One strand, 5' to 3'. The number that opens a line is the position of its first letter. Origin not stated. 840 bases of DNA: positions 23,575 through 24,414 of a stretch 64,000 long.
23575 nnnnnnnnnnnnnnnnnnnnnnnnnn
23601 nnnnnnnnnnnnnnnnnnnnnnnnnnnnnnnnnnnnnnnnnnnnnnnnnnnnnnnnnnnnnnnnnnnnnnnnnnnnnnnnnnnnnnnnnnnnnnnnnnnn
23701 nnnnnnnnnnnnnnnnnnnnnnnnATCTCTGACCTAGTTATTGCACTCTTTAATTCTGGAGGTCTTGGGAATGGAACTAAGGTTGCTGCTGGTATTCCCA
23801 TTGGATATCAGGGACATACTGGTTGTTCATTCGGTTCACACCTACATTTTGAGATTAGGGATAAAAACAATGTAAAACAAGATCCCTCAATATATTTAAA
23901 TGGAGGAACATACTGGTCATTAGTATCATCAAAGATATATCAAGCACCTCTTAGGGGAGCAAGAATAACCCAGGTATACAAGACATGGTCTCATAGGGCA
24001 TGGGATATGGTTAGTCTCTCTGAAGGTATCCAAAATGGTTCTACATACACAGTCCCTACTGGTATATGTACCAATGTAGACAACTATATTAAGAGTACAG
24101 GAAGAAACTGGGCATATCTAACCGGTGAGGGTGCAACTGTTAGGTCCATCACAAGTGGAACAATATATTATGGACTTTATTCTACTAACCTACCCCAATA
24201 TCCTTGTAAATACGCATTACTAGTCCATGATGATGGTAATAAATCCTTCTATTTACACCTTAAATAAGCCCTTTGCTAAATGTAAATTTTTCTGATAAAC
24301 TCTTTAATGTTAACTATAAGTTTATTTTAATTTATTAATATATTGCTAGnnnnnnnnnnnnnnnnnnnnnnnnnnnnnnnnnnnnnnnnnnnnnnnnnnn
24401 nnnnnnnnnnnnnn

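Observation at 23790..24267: EnvC-like partner of FtsEX carries an M23/LytM domain whose motifs are in permuted order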

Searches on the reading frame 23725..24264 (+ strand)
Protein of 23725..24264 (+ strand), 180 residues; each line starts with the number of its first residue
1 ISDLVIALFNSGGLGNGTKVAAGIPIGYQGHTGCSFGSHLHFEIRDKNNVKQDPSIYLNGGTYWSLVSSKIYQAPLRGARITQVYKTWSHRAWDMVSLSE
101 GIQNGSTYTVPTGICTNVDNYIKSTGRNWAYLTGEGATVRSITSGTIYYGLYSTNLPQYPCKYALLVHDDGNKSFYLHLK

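Call 6: find_homologous_proteins(query=window:23725-24264:+, max_evalue=0.001)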
Query window:23725-24264:+ (180 aa): 2 proteins with E <= 0.001 among 51 candidates.
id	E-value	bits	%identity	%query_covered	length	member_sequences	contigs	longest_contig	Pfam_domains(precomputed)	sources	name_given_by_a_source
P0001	2.8e-25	107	45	84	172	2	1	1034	PF01551.30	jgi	-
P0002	1.3e-24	105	47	78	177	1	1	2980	PF01551.30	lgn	-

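Call 17: search_protein_representatives(protein=window:23725-24264:+)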
Query: 180 residues. Proteins with E-value up to 0.001 (for the whole library): 340; up to 1e-10: 35; up to 1e-30: 3. The best 150 are listed.
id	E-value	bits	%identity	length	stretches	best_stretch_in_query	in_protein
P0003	7.1e-74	264.0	69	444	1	1-180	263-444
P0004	1.2e-60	220.9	60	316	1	1-179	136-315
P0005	2.6e-38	148.1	56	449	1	1-179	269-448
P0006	2.3e-30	122.1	53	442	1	2-180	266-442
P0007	8.1e-29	117.1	48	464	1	3-179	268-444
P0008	1.1e-28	116.6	45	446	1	1-180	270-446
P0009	3.5e-27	111.8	48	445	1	2-180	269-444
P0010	1.8e-26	109.5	50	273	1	3-180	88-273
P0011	1.3e-25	106.7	50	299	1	2-180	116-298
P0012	1.1e-24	103.6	44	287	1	1-180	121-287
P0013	8.0e-24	100.8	46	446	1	3-180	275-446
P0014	2.2e-22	96.1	43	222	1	1-180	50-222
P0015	2.6e-21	92.6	44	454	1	2-180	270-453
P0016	1.5e-20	90.2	40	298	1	4-180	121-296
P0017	1.4e-19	86.9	40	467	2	2-124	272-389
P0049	2.1e-08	50.6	54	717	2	17-59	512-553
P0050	2.6e-08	50.2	44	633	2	9-58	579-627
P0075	2.7e-06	43.6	49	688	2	12-47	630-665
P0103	1.3e-05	41.5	44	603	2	14-57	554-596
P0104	1.3e-05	41.5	43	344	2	17-106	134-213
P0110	1.6e-05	41.1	49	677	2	19-59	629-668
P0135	2.8e-05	40.3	37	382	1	5-118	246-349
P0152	5.2e-05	39.5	41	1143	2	10-58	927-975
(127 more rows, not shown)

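Call 33: search_protein_families(library=pfam, proteins=[window:23725-24264:+], max_evalue=10)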
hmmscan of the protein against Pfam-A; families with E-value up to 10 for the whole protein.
seq(180 aa): 1 family
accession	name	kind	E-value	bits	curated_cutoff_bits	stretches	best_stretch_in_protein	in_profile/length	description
PF01551.29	Peptidase_M23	-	9.5e-12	45.4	28.7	2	15-54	58-96/96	Peptidase family M23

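Call 45: predict_structure(alignment_id=A2)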
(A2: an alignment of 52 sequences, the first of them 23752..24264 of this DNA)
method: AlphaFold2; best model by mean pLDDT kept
length: 171 residues; sequences in the alignment: 52
mean_pLDDT: 95.4   pTM: 0.90
mean pLDDT of the five models: 95.4, 95.1, 95.0, 94.6, 94.6
residues with pLDDT >= 90: 158; 70-90: 8; 50-70: 3; < 50: 2
segments of 3 or more residues with pLDDT < 50: none
pLDDT, mean of each block of 10 residues (from residue 1): 79 98 96 98 98 98 98 97 98 98 93 97 98 98 81 97 98 95
secondary structure, 60 per line:
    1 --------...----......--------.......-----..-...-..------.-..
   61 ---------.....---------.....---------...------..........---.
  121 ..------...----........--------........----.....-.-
elements in order: E9-11 E16-21 E30-36 E70-74 E84-88 E98-100 H107-116 E120-122 E129-131 E136-143 E152-159 E164-168

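Call 54: fold_search(model_id=the predicted structure, library=pdb)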
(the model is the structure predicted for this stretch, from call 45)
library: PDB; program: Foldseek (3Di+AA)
matches with E <= 10: 453; with E <= 0.001: 0
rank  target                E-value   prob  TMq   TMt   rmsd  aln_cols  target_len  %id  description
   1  8i1v_C                1.7e-01  0.04  0.13  0.08  21.1       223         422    8  The asymmetric unit of P22 procapsid (released 2023-03-08)
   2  8i1v_A                3.5e-01  0.04  0.14  0.08  21.4       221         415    7  The asymmetric unit of P22 procapsid (released 2023-03-08)
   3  8i1v_D                4.3e-01  0.03  0.14  0.08  21.9       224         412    7  The asymmetric unit of P22 procapsid (released 2023-03-08)
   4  8i1v_G                5.4e-01  0.02  0.12  0.07  21.7       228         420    7  The asymmetric unit of P22 procapsid (released 2023-03-08)
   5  4ncs                  6.0e-01  0.08  0.15  0.09  13.7        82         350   20  Human sialidase 2 in complex with 2,3-difluorosialic acid (covalent intermediate) (released 2013-12-25)
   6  5l35_A                6.3e-01  0.02  0.14  0.06  22.5       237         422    9  Cryo-EM structure of bacteriophage Sf6 at 2.9 Angstrom resolution (released 2017-03-22)
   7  8fqu_A                7.4e-01  0.05  0.13  0.08  13.8       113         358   13  ADC-219 in complex with boronic acid transition state inhibitor MB076 (released 2023-07-05)
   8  2r74_A                8.7e-01  0.07  0.19  0.21  10.8       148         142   11  Crystal Structure of the Possum Milk Whey Lipocalin Trichosurin at pH 4.6 (released 2007-11-20)
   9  3lib_H                8.7e-01  0.04  0.16  0.11  16.9       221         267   10  Crystal Structure of the extracellular domain of the putative histidine kinase mmHK1S-Z3 (released 2010-05-05)
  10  2ra6_A                9.1e-01  0.07  0.20  0.22  11.1       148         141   12  Crystal Structure of the Possum Milk Whey Lipocalin Trichosurin at pH 4.6 with Bound 4-ethylphenol (released 2007-11-20)
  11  8i1v_B                9.1e-01  0.02  0.14  0.07  21.6       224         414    8  The asymmetric unit of P22 procapsid (released 2023-03-08)
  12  5x1n_B                9.1e-01  0.02  0.14  0.07  18.2       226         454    8  Vanillate/3-O-methylgallate O-demethylase, LigM, protocatechuate-tetrahydrofolate complex form (released 2017-05-17)
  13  7ava_MODEL_1_A        1.0e+00  0.14  0.15  0.18   3.5        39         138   13  Solution structure of the fluorogen-activating protein FAST in complex with the ligand N871b (released 2021-04-28)
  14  2zmv_A                1.0e+00  0.06  0.20  0.17  17.1       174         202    9  Crystal structure of Synbindin (released 2008-07-01)
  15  2ra6_B                1.1e+00  0.06  0.20  0.22  10.8       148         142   11  Crystal Structure of the Possum Milk Whey Lipocalin Trichosurin at pH 4.6 with Bound 4-ethylphenol (released 2007-11-20)
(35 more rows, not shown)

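Call 56: find_encoding_contigs(protein=P0135, flank=5000, max_places=3)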
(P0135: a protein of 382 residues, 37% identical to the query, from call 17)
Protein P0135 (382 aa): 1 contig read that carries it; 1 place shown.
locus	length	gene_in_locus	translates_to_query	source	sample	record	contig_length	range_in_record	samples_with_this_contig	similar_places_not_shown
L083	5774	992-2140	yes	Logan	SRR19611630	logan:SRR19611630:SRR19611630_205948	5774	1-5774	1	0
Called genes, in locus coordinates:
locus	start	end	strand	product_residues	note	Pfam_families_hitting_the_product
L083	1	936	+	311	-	?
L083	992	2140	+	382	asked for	PF01551:Peptidase_M23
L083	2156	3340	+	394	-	PF22694:CtpB_N-like (weak), PF00595:PDZ (weak), PF13180:PDZ_2, PF17820:PDZ_6, PF03572:Peptidase_S41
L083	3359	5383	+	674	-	-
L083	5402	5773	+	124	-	?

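Call 58: search_protein_families(library=pfam, proteins=[L083:1-933:+, L083:3359-5380:+, P0135, P0104], max_evalue=0.01)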
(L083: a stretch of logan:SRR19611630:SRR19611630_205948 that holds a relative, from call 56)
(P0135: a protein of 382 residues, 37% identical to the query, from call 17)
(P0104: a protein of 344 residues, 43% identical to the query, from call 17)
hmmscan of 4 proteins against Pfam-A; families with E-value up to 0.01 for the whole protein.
L083:1-933:+ (311 aa): 2 families
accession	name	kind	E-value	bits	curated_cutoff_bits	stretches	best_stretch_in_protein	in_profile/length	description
PF18075.7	FtsX_ECD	-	6.1e-14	52.8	23.5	1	62-145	4-88/96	FtsX extracellular domain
PF02687.27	FtsX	-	1.9e-11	44.5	25.5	1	182-310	3-117/120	FtsX-like permease C-terminal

L083:3359-5380:+ (674 aa): 0 families

P0135 (382 aa): 1 family
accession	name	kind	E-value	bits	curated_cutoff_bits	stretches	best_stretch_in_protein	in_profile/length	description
PF01551.29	Peptidase_M23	-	5e-24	84.8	28.7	2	244-294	46-96/96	Peptidase family M23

P0104 (344 aa): 3 families
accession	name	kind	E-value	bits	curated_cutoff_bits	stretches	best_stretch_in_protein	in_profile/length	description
PF01551.29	Peptidase_M23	-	8.7e-65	215.4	28.7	2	213-312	3-96/96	Peptidase family M23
PF13375.12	RnfC_N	-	0.0029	18.1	25.6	0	124-147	39-62/101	RnfC Barrel sandwich hybrid domain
PF00364.28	Biotin_lipoyl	-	0.0062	16.8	22.1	0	264-285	13-33/73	Biotin-requiring enzyme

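Call 59: find_homologous_proteins(query=P0135, max_evalue=1e-15)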
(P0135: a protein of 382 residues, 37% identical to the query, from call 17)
Query P0135 (382 aa): 132 proteins with E <= 1e-15 among 8000 candidates; the best 120 are listed.
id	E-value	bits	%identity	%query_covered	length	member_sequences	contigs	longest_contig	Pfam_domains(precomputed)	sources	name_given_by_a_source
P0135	6.2e-239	810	100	100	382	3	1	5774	PF01551.30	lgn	-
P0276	1.8e-205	700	86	100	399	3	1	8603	PF01551.30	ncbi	-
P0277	1.8e-84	302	41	99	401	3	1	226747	PF01551.30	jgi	jgi:septal ring factor EnvC (AmiA/AmiB activator)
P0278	2.6e-82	295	41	98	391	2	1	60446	PF01551.30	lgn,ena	-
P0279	2.9e-77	279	41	99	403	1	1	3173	PF01551.30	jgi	jgi:septal ring factor EnvC (AmiA/AmiB activator)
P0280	1.2e-75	273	40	98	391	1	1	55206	PF01551.30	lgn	-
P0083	1.0e-73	267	42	81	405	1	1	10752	PF01551.30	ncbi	-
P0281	9.0e-61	224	38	98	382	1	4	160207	PF01551.30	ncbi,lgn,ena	-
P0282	2.7e-57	213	34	99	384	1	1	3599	PF01551.30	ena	-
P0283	1.5e-41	161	33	97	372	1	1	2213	PF01551.30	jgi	-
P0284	4.1e-41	160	36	81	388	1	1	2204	PF01551.30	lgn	-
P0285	8.0e-41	159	34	81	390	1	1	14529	PF01551.30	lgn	-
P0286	3.0e-40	157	33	98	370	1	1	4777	PF01551.30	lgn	-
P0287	4.6e-40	156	34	83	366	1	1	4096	PF01551.30,PF24568.2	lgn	-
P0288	7.0e-40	156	31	98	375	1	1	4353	PF01551.30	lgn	-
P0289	8.1e-40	155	32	97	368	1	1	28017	PF01551.30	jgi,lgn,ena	-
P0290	9.3e-40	155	35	77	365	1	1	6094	PF01551.30,PF24568.2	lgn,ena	-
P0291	9.9e-40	155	34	99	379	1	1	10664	PF01551.30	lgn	-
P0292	1.2e-39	155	33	99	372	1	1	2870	PF01551.30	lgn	-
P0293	1.7e-39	154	34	81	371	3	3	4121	PF01551.30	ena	-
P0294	5.4e-39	153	33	99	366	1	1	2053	PF01551.30,PF27881.1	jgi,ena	-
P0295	5.8e-39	153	34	87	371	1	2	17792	PF01551.30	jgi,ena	-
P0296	9.0e-39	152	32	99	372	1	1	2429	PF01551.30,PF00038.27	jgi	jgi:septal ring factor EnvC (AmiA/AmiB activator)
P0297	1.0e-38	152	32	99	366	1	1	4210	PF01551.30,PF24568.2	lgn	-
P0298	1.3e-38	151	32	99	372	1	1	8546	PF01551.30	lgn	-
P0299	1.5e-38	151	37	65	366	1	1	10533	PF01551.30,PF24568.2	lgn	-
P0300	2.4e-38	151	31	99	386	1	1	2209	PF01551.30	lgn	-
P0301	2.5e-38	151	34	88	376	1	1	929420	PF01551.30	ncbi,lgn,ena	-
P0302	3.1e-38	150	32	97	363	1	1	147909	PF01551.30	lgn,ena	-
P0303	3.5e-38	150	34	87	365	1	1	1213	PF01551.30,PF24568.2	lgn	-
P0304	6.5e-38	149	32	99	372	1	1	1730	PF01551.30,PF24568.2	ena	-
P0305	4.1e-37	147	42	55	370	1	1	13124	PF01551.30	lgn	-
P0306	8.3e-37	146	32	97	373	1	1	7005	PF01551.30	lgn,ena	-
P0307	1.1e-36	145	42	55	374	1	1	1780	PF01551.30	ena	-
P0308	1.1e-35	142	30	99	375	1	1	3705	PF01551.30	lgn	-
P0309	1.7e-35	141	30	99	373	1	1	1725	PF01551.30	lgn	-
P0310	4.3e-35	140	31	99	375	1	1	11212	PF01551.30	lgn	-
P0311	1.5e-34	138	33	91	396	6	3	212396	PF11932.14,PF01551.30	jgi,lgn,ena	-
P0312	3.8e-34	137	38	55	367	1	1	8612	PF01551.30,PF24568.2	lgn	-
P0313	5.5e-34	136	34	85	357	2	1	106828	PF01551.30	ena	-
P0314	9.5e-34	135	38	55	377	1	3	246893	PF01551.30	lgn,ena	-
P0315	1.1e-33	135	32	91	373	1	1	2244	PF01551.30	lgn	-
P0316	4.1e-33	133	30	98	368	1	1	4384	PF01551.30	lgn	-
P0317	9.2e-31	126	33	93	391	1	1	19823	PF01551.30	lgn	-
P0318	7.3e-30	123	38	61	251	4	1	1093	PF01551.30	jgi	-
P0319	7.5e-23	100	25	75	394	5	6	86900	PF01551.30,PF00038.27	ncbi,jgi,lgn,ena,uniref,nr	ncbi:MAG: hypothetical protein COX39_00820 [Candidatus Nealsonbacteria bacterium CG23_combo_of_CG06-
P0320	2.3e-20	91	60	12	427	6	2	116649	PF01551.30,PF24568.2,PF24161.2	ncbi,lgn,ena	-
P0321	2.8e-20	91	28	65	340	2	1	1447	PF01551.30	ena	-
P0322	4.8e-20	90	73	9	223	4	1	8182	PF01551.30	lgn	-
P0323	2.5e-19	88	34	32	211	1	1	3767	PF01551.30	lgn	-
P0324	2.6e-19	88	73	9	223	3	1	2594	PF01551.30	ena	-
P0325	3.2e-19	88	34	53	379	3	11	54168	PF01551.30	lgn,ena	-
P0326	3.4e-19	88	32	54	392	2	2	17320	PF01551.30,PF01476.27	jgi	-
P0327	7.5e-19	87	25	81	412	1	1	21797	PF01551.30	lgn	-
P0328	7.6e-19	87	43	22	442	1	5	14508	PF01551.30,PF07501.18,PF01476.27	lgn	-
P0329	1.1e-18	86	67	9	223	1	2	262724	PF01551.30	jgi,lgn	jgi:lysostaphin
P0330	2.5e-18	85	43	20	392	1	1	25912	PF01551.30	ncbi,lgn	-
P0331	2.5e-18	85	26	92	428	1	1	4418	PF01551.30,PF24568.2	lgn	-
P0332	2.5e-18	85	66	11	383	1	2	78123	PF01551.30,PF19353.5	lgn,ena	-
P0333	3.2e-18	84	68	12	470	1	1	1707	PF01551.30,PF07501.18,PF01476.27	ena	-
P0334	3.5e-18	84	33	40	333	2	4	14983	PF01551.30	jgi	jgi:murein DD-endopeptidase MepM/ murein hydrolase activator NlpD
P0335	3.8e-18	84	42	26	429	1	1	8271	PF01551.30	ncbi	-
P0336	5.1e-18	84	29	92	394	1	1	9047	PF01551.30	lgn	-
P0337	6.3e-18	83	40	21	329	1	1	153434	PF01551.30,PF01476.27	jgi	jgi:murein DD-endopeptidase MepM/ murein hydrolase activator NlpD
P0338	6.4e-18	83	27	80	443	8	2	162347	PF01551.30,PF24568.2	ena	-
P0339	7.3e-18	83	56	13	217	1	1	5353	PF01551.30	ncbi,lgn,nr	ncbi:MAG: M23 family metallopeptidase [Elusimicrobia bacterium]|nr:M23 family metallopeptidase [Elus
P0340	1.2e-17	83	67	9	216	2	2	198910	PF01551.30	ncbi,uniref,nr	ncbi:MAG: M23 family metallopeptidase [Nostoc sp. DedVER02]|uniref:M23 family metallopeptidase n=1 T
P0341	1.2e-17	83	38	26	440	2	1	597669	PF01551.30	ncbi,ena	-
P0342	1.3e-17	82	42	22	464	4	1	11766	PF01551.30,PF23446.2,PF01476.27,PF23473.2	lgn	-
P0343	1.4e-17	82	41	21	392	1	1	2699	PF01551.30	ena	-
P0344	1.4e-17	82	68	10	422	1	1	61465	PF01551.30,PF24568.2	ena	-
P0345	1.5e-17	82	37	21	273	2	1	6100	PF01551.30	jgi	jgi:murein DD-endopeptidase MepM/ murein hydrolase activator NlpD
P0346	1.6e-17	82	24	100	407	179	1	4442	PF01551.30,PF24568.2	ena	-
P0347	1.7e-17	82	43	20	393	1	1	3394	PF01551.30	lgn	-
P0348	1.7e-17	82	57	12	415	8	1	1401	PF01551.30,PF24568.2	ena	-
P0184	1.7e-17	82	64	9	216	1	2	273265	PF01551.30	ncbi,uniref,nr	ncbi:M23 family metallopeptidase [Nostoc linckia FACHB-391]|uniref:M23 family metallopeptidase n=3 T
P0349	2.8e-17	81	73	11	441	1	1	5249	PF01551.30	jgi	jgi:murein DD-endopeptidase MepM/ murein hydrolase activator NlpD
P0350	2.8e-17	81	38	25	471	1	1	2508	PF01551.30,PF24568.2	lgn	-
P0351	3.0e-17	81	48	16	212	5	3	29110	PF01551.30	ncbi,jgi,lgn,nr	ncbi:MAG: M23 family metallopeptidase [Scytonema hyalinum WJT4-NPBG1]|jgi:lysostaphin|nr:M23 family 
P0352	3.2e-17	81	66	11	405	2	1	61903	PF01551.30,PF19353.5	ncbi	ncbi:MAG: peptidoglycan DD-metalloendopeptidase family protein [Pseudomonadota bacterium]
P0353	3.6e-17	81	63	12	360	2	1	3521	PF01551.30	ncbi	-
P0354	3.6e-17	81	61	11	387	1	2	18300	PF01551.30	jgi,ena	-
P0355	4.8e-17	81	30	72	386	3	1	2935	PF01551.30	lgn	-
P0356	6.0e-17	80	36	28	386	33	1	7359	PF01551.30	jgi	jgi:murein DD-endopeptidase MepM/ murein hydrolase activator NlpD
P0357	6.3e-17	80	59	12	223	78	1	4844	PF01551.30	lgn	-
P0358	7.1e-17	80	53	15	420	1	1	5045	PF01551.30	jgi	jgi:murein DD-endopeptidase MepM/ murein hydrolase activator NlpD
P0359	7.6e-17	80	40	22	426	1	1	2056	PF01551.30,PF01476.27,PF23462.2,PF23473.2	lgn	-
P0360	7.8e-17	80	57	12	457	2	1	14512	PF01551.30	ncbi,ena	-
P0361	9.6e-17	80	63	11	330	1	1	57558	PF01551.30,PF24568.2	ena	-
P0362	1.0e-16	80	68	12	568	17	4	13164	PF01551.30,PF07501.18,PF01476.27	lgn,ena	-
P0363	1.0e-16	80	37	21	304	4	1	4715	PF01551.30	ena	-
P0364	1.0e-16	80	57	13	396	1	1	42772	PF01551.30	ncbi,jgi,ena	ncbi:MAG TPA: peptidoglycan DD-metalloendopeptidase family protein [Egibacteraceae bacterium]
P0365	1.0e-16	79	66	8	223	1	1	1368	PF01551.30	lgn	-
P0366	1.0e-16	79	36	28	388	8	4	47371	PF01551.30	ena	-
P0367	1.1e-16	79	72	11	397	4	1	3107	PF01551.30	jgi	jgi:murein DD-endopeptidase MepM/ murein hydrolase activator NlpD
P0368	1.2e-16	79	66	8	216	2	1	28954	PF01551.30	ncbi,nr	ncbi:MAG: M23 family metallopeptidase [Hassallia sp. WJT32-NPBG1]|nr:M23 family metallopeptidase [Ha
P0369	1.3e-16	79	66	11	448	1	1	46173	PF01551.30,PF24568.2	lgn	-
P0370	1.3e-16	79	48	16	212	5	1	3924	PF01551.30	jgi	-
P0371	1.4e-16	79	26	91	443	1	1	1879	PF01551.30,PF24568.2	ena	-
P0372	1.4e-16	79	68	12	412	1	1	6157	PF01551.30,PF19353.5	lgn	-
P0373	1.5e-16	79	31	38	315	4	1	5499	PF01551.30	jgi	jgi:murein DD-endopeptidase MepM/ murein hydrolase activator NlpD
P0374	1.7e-16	79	68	12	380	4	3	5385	PF01551.30,PF24568.2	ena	-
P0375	1.9e-16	79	47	21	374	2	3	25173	PF01551.30,PF01476.27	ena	-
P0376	2.0e-16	79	61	12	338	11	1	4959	PF01551.30,PF01464.26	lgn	-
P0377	2.1e-16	78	60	11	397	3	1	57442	PF01551.30,PF24568.2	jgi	jgi:murein DD-endopeptidase MepM/ murein hydrolase activator NlpD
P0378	2.2e-16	78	64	11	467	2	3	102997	PF01551.30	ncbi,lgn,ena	ncbi:MAG: peptidoglycan DD-metalloendopeptidase family protein [Cyanophyceae cyanobacterium]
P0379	2.3e-16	78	36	23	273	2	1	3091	PF01551.30,PF23446.2,PF01476.27,PF23473.2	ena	-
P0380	2.4e-16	78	59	13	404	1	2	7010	PF11932.14,PF01551.30,PF24568.2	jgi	jgi:murein DD-endopeptidase MepM/ murein hydrolase activator NlpD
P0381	2.4e-16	78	52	15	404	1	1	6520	PF01551.30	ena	-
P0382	2.5e-16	78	43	24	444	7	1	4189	PF01551.30,PF01476.27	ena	-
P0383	2.6e-16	78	71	11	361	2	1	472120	PF01551.30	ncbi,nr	ncbi:M23 family metallopeptidase [Qipengyuania marisflavi]|nr:M23 family metallopeptidase [Qipengyua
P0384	2.8e-16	78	46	20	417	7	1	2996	PF01551.30,PF19353.5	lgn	-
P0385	2.9e-16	78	31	57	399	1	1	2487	PF01551.30,PF01476.27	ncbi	-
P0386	3.1e-16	78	28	90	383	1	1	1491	PF01551.30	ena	-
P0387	3.3e-16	78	40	23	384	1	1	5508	PF01551.30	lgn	-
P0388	3.5e-16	78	60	12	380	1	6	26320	PF01551.30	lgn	-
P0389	3.7e-16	78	42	22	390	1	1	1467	PF01551.30,PF23446.2,PF01476.27,PF23473.2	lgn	-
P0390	3.8e-16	78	34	28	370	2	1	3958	PF01551.30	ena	-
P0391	4.5e-16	77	35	28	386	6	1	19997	PF01551.30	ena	-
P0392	4.7e-16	77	58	12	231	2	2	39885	PF01551.30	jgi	-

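Call 61: find_encoding_contigs(protein=P0301, flank=4000, max_places=1)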
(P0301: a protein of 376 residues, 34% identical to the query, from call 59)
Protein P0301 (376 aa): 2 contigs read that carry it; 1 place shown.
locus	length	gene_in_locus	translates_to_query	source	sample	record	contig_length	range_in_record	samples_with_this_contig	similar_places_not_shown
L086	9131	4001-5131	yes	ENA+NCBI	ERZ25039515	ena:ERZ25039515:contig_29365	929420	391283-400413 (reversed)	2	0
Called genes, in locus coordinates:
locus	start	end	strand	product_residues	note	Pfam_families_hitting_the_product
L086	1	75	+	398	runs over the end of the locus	PF01820:Dala_Dala_lig_N, PF01071:GARS_A (weak), PF02786:CPSase_L_D2 (weak), PF02222:ATP-grasp, PF07478:Dala_Dala_lig_C, PF13535:ATP-grasp_4 (faint)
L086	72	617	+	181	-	PF13302:Acetyltransf_3, PF13420:Acetyltransf_4 (weak), PF00583:Acetyltransf_1, PF13673:Acetyltransf_10, PF13508:Acetyltransf_7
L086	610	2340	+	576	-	PF14716:HHH_8, PF00633:HHH (faint), PF14520:HHH_5 (faint), PF14791:DNA_pol_B_thumb, PF02811:PHP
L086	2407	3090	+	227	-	PF02463:SMC_N (faint), PF00005:ABC_tran, PF13304:AAA_21 (faint)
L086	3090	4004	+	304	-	PF18075:FtsX_ECD, PF02687:FtsX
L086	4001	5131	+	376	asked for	PF01551:Peptidase_M23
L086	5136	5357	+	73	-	-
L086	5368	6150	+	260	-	-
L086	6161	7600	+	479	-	PF01139:RtcB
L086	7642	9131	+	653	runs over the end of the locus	PF00932:LTD, PF00565:SNase, PF00932:LTD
